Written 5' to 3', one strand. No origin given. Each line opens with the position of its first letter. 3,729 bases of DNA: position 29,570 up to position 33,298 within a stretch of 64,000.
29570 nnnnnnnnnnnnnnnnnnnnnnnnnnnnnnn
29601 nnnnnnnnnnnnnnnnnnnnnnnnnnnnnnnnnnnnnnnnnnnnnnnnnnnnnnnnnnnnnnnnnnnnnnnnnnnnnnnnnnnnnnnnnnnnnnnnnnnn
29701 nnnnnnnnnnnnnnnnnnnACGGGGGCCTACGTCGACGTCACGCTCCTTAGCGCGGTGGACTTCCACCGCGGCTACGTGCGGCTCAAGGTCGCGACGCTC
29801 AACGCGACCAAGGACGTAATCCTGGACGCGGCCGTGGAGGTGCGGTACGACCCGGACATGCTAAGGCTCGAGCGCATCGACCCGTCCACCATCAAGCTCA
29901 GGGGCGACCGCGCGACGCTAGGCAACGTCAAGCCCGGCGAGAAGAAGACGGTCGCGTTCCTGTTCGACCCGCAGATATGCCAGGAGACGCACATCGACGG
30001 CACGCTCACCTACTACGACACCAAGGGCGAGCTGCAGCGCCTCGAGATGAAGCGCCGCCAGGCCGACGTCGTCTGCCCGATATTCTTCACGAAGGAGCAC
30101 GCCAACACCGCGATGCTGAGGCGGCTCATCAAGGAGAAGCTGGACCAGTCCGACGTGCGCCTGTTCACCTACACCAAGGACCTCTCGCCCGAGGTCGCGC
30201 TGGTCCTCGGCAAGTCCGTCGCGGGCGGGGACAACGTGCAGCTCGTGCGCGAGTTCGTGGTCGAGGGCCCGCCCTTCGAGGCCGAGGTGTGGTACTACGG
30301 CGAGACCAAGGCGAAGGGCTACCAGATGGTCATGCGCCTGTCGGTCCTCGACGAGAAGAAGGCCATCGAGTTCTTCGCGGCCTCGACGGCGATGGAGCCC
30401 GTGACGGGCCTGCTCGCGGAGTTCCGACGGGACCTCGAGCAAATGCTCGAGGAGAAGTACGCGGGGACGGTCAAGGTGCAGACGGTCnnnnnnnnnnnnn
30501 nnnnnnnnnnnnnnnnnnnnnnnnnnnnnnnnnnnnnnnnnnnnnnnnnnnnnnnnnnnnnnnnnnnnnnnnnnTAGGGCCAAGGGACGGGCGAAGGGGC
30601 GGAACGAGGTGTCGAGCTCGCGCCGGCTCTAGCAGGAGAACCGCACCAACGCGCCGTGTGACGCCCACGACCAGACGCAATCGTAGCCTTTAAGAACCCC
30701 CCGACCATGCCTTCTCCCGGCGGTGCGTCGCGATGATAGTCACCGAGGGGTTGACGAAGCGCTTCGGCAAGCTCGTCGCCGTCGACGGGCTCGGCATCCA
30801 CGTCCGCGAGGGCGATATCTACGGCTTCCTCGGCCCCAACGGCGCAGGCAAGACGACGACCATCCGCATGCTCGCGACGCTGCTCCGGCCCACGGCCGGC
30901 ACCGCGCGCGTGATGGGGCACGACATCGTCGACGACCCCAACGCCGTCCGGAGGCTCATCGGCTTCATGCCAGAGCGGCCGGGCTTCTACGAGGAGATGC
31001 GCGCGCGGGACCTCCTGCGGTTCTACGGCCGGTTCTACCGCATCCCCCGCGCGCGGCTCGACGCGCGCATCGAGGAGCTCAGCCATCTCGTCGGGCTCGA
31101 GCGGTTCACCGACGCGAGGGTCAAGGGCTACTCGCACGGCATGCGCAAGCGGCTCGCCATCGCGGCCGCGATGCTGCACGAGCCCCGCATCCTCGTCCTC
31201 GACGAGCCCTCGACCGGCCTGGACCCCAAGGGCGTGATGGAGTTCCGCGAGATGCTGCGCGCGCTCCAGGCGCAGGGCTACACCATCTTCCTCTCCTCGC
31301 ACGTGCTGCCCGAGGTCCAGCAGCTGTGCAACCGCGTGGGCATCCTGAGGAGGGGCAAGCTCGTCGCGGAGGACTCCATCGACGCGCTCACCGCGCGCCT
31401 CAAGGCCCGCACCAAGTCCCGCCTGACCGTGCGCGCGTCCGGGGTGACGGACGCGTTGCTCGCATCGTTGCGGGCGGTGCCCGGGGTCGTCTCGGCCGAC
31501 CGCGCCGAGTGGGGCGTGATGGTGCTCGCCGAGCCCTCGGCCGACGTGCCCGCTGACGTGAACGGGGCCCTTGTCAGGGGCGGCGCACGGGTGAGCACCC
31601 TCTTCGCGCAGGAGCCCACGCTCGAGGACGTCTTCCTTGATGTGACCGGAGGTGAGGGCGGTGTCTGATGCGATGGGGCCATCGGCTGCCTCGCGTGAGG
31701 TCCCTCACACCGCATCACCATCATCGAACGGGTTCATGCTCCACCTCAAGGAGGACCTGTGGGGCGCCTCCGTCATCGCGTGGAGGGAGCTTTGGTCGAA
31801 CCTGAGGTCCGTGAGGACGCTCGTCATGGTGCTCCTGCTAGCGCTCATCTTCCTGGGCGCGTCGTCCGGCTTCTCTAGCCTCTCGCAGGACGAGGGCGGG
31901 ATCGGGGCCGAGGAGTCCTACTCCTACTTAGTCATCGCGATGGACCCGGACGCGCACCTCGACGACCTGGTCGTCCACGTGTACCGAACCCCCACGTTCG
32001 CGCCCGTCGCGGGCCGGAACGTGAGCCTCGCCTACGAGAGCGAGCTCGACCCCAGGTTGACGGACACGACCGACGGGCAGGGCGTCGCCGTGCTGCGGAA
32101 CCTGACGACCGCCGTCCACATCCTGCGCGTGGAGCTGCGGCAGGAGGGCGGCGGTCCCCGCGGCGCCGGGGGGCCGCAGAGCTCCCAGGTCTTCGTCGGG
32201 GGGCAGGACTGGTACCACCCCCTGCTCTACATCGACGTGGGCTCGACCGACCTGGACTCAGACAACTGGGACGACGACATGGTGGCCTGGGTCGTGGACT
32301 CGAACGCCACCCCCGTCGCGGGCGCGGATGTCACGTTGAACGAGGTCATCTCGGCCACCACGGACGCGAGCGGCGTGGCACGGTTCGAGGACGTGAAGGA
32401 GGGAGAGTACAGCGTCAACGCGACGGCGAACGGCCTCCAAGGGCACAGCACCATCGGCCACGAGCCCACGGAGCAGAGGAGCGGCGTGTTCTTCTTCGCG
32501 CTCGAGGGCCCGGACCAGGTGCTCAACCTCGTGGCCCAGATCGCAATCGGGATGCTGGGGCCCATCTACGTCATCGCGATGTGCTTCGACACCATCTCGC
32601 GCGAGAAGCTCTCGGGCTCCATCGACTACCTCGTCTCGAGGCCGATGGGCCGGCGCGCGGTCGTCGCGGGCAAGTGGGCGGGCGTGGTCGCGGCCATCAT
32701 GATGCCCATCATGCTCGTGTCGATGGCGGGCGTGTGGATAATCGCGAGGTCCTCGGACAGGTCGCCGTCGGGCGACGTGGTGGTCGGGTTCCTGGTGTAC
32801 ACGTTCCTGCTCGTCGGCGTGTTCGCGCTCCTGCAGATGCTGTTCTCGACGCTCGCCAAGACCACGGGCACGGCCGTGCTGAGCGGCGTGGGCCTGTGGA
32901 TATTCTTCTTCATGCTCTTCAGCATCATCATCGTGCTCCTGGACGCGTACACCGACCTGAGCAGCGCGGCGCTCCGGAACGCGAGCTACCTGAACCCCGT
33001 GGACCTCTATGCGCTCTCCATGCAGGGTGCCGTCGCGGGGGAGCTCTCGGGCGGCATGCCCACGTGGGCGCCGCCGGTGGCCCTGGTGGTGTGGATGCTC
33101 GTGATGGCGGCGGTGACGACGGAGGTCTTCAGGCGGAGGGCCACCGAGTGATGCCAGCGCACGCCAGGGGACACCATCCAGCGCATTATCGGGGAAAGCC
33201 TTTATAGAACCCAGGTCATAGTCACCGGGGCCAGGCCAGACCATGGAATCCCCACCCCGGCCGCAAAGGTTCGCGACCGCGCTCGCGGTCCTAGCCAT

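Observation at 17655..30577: Three giant paralogous surface proteins with a duplicated promoter/5' module and a swapped C-terminal architecture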

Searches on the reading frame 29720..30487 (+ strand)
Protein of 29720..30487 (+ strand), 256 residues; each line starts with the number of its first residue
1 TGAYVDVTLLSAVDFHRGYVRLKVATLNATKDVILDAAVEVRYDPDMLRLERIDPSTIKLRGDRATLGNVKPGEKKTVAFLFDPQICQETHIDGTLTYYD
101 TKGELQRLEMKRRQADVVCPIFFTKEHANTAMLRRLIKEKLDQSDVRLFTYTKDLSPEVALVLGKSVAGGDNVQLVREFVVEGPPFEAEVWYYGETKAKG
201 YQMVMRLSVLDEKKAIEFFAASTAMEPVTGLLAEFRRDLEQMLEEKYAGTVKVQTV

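Call 62: predict_structure(alignment_id=A5)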
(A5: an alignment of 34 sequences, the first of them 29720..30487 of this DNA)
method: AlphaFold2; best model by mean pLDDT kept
length: 256 residues; sequences in the alignment: 34
mean_pLDDT: 91.3   pTM: 0.84
mean pLDDT of the five models: 91.3, 90.5, 90.1, 90.0, 89.5
residues with pLDDT >= 90: 199; 70-90: 49; 50-70: 5; < 50: 3
segments of 3 or more residues with pLDDT < 50: 1-3
pLDDT, mean of each block of 10 residues (from residue 1): 73 93 97 97 95 95 96 98 93 98 97 85 77 92 95 91 90 89 90 91 95 95 95 93 84 72
secondary structure, 60 per line:
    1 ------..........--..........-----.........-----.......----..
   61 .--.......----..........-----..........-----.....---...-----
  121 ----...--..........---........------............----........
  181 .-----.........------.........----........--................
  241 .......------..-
elements in order: E7-16 E19-28 E34-42 E48-54 E59-61 E64-70 E75-84 E90-99 E105-109 E113-115 H130-139 E143-150 H157-168 E173-181 E187-195 E202-210 E215-222 H225-247
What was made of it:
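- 29738..30460 (+): Tail domains d2 (beta-sandwich, C aa 1027-1135) and d3 (beta-alpha-beta4-alpha TBP-like platform, aa 1150-1267): an appendage-like pair. AF2 model with pLDDT 91.3 and pTM 0.84 (call 62).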

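Call 64: fold_search(model_id=the predicted structure, library=pdb)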
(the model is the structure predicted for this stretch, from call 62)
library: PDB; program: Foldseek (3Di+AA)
matches with E <= 10: 1589; with E <= 0.001: 44
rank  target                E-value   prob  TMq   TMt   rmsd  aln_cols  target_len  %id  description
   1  9qpq_H                1.7e-09  1.00  0.36  0.38  15.9       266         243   10  The structure of the COPI leaf bound to GOLPH3 (released 2025-10-22)
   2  3hs8_A                3.8e-09  1.00  0.32  0.34  15.6       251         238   11  Intersectin 1-peptide-AP2 alpha ear complex (released 2010-02-23)
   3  1w80_A                6.6e-09  1.00  0.31  0.32  15.9       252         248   12  Crystal structure of the alpha-adaptin appendage domain, from the AP2 adaptor complex, bound to 2 peptides from Synapt (released 2004-10-27)
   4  9pue_A                1.1e-08  1.00  0.33  0.34  16.1       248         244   11  Structure of Alpha Appendage of AP2 bound to the FxDxF motif derived of CCDC32 (released 2026-04-08)
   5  7ohi_A                1.4e-08  1.00  0.32  0.33  15.8       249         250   12  FCHO1-peptide-AP2 alpha ear complex (released 2022-06-01)
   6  2vj0_A                1.4e-08  1.00  0.31  0.32  15.9       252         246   12  Crystal structure of the alpha-adaptin appendage domain, from the AP2 adaptor complex, in complex with an FXDNF peptid (released 2007-12-25)
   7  1e42_A                4.4e-08  1.00  0.30  0.33  16.3       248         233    9  Beta2-adaptin appendage domain, from clathrin adaptor AP2 (released 2000-08-21)
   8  1b9k                  4.7e-08  1.00  0.31  0.34  15.4       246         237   12  ALPHA-ADAPTIN APPENDAGE DOMAIN, FROM CLATHRIN ADAPTOR AP2 (released 1999-07-06)
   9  9ppp_A                5.2e-08  1.00  0.29  0.31  15.3       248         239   11  Structure of Alpha Appendage of AP2 bound to the extended FxDxF motif derived of CCDC32 (released 2026-04-08)
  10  1qtp                  7.7e-08  1.00  0.30  0.31  15.6       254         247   10  CRYSTAL STRUCTURE OF THE AP-2 CLATHRIN ADAPTOR ALPHA-APPENDAGE (released 1999-07-12)
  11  1pzd                  2.0e-07  1.00  0.30  0.29  16.0       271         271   13  Structural Identification of a conserved appendage domain in the carboxyl-terminus of the COPI gamma-subunit. (released 2003-10-14)
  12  2iv9_A                4.4e-07  1.00  0.34  0.36  16.3       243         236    9  B2-appendage from AP2 in complex with Eps15 peptide (released 2007-03-13)
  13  1r4x                  1.2e-06  1.00  0.30  0.28  16.3       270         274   13  Crystal Structure Analys of the Gamma-COPI Appendage domain (released 2003-10-28)
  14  5a1u_E                1.9e-06  1.00  0.30  0.11  15.0       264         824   11  The structure of the COPI coat triad (released 2015-07-08)
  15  6vbu_7                9.2e-06  1.00  0.29  0.13  14.4       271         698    9  Structure of the bovine BBSome complex (released 2020-01-29)
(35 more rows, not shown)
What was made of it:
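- On Adaptin/COPI appendage domain: The top 17 Foldseek PDB matches are appendages or BBS7, aligned over both subdomains (call 64). TM 0.28-0.38, rmsd ~16 A, 9-13% identity (call 64).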

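Call 76: search_protein_representatives(protein=window:29720-30487:+)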
Query: 256 residues. Proteins with E-value up to 0.001 (for the whole library): 507; up to 1e-10: 404; up to 1e-30: 230. The best 150 are listed.
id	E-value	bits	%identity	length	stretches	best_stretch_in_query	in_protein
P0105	1.2e-111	388.2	70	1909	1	6-252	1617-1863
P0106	5.0e-109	379.7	67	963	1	7-252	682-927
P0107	4.0e-108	376.7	67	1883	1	7-252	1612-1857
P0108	5.9e-107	372.9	67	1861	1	7-249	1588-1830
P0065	2.9e-106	370.6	65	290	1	7-248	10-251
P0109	3.2e-105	367.2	68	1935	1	7-251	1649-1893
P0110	1.3e-104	365.3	64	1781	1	7-254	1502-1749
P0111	3.7e-104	363.7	64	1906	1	6-254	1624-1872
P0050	4.8e-104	363.4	67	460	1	6-251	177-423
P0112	7.6e-104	362.7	67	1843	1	6-251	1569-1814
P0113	9.1e-104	362.5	65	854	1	7-254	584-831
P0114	3.3e-103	360.6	63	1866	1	7-254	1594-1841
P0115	4.4e-103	360.2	62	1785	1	3-248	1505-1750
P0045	3.4e-100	350.8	62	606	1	7-252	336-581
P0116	7.1e-100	349.7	63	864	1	7-249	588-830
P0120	1.0e-98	345.9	62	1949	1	3-247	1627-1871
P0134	1.1e-70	254.2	52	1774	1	7-255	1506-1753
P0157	2.7e-57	210.4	46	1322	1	7-246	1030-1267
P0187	2.0e-53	197.7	44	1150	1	7-246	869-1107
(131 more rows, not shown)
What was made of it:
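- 29738..30460 (+): 507 cluster representatives by phmmer (call 76).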

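Call 77: search_protein_families(library=pfam, proteins=[P0105, P0107, P0110, P0120, P0134], max_evalue=0.0001)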
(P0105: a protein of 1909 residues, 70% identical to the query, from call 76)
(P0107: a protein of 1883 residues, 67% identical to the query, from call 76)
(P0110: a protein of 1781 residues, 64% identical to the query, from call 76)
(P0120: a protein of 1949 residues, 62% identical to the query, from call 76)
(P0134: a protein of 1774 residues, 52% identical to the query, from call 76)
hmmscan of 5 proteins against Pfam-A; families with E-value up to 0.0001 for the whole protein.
P0105 (1909 aa): 3 families
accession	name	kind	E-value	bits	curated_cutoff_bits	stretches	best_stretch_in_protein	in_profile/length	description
PF25778.1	DUF7948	-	5.7e-47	160.9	27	1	60-278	1-213/214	Domain of unknown function (DUF7948)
PF00041.27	fn3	-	6.6e-34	116.4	25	3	1029-1116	3-83/84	Fibronectin type III domain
PF06739.17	SBBP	-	1.5e-13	50.8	20.5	1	423-453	9-38/38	Beta-propeller repeat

P0107 (1883 aa): 2 families
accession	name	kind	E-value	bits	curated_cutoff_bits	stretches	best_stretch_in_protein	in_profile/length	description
PF25778.1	DUF7948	-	3.1e-29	103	27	1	48-245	1-213/214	Domain of unknown function (DUF7948)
PF00041.27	fn3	-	8.6e-27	93.6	25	1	1017-1098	1-79/84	Fibronectin type III domain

P0110 (1781 aa): 3 families
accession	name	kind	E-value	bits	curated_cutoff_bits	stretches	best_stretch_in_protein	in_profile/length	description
PF25778.1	DUF7948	-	2.7e-35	122.8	27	1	4-159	60-213/214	Domain of unknown function (DUF7948)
PF00041.27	fn3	-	3.8e-34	117.2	25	2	729-810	1-78/84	Fibronectin type III domain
PF06739.17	SBBP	-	6.7e-09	36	20.5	0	233-266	4-38/38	Beta-propeller repeat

P0120 (1949 aa): 4 families
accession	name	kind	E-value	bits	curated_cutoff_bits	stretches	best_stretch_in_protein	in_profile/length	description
PF00041.27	fn3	-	1.4e-44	150.6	25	3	991-1063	12-79/84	Fibronectin type III domain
PF25778.1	DUF7948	-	2.7e-35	122.8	27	1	5-216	1-213/214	Domain of unknown function (DUF7948)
PF06739.17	SBBP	-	2e-10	40.9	20.5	0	231-255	14-38/38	Beta-propeller repeat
PF25523.1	Ig_RIMBP2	-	6.2e-06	26.6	27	0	979-1018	2-48/105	RIMBP2-like, immunoglobulin-like domain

P0134 (1774 aa): 5 families
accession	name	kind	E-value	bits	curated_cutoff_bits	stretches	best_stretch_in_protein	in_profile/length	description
PF18911.6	PKD_4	-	1.7e-18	66.9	27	2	1005-1081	10-85/85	PKD domain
PF00801.26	PKD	-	1e-07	32.3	23.5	1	1009-1071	11-72/80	PKD domain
PF13088.12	BNR_2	-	1.8e-06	27.9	31.4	0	546-597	157-203/277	BNR repeat-like domain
PF22352.2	K319L-like_PKD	-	1.3e-05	25.5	27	0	1012-1081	11-84/84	K319L-like, PKD domain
PF12245.14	Big_3_2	-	3.5e-05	24.4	23.3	0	1199-1270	40-118/122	Bacterial Ig-like domain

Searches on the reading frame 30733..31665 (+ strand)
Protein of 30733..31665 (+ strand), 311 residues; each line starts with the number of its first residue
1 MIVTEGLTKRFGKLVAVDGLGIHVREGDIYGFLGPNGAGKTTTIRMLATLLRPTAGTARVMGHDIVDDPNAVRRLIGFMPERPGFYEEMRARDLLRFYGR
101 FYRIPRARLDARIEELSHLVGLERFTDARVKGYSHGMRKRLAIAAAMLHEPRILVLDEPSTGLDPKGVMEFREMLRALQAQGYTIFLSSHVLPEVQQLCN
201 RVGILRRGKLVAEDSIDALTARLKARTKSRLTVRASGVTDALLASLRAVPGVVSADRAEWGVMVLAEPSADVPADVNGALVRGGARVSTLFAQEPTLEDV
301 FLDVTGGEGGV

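Call 12: search_protein_families(library=pfam, proteins=[window:30733-31665:+], max_evalue=0.01)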
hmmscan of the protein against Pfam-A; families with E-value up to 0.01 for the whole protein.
window:30733-31665:+ (311 aa): 4 families
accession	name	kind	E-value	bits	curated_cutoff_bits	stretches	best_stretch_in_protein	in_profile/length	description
PF00005.33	ABC_tran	-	6.4e-28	98.5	25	1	19-160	3-136/137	ABC transporter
PF13304.12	AAA_21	-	3.7e-13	50.6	27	1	133-190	238-298/304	AAA domain, putative AbiEii toxin, Type IV TA system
PF13732.12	DrrA1-3_C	-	0.00045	21.3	27.4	1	229-304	13-80/81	ATP-binding protein DrrA1-3-like, C-terminal domain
PF13401.12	AAA_22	-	0.0022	18.7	27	0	33-164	11-97/130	AAA domain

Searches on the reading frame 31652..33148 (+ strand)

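Call 12: search_protein_families(library=pfam, proteins=[window:31652-33148:+], max_evalue=0.01)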
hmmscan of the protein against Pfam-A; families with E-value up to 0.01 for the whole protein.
window:31652-33148:+ (499 aa): 8 families
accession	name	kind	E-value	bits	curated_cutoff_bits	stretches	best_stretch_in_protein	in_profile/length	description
PF12679.13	ABC2_membrane_2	-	1.4e-31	110.3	27.2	1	41-496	2-281/283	ABC-2 family transporter protein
PF12698.13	ABC2_membrane_3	-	5.2e-12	46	31.6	1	275-488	156-340/347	ABC-2 family transporter protein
PF13620.12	CarboxypepD_reg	-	2.9e-11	44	32.3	1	214-266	6-63/82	Carboxypeptidase regulatory-like domain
PF17210.9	SdrD_B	-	4.6e-06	27.2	29.7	1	206-259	8-66/112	SdrD B-like domain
PF11974.14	bMG3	-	4.9e-05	23.7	34.9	1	207-250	12-61/103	Bacterial alpha-2-macroglobulin MG3 domain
PF02369.22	Big_1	-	5e-05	23.8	34.9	1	211-265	22-86/93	Bacterial Ig-like domain (group 1)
PF13346.12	ABC2_membrane_5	-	0.00012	22.2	25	1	297-434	37-174/205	ABC-2 family transporter protein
PF17802.7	SpaA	-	0.004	17.7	23.1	0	215-256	8-57/91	Prealbumin-like fold domain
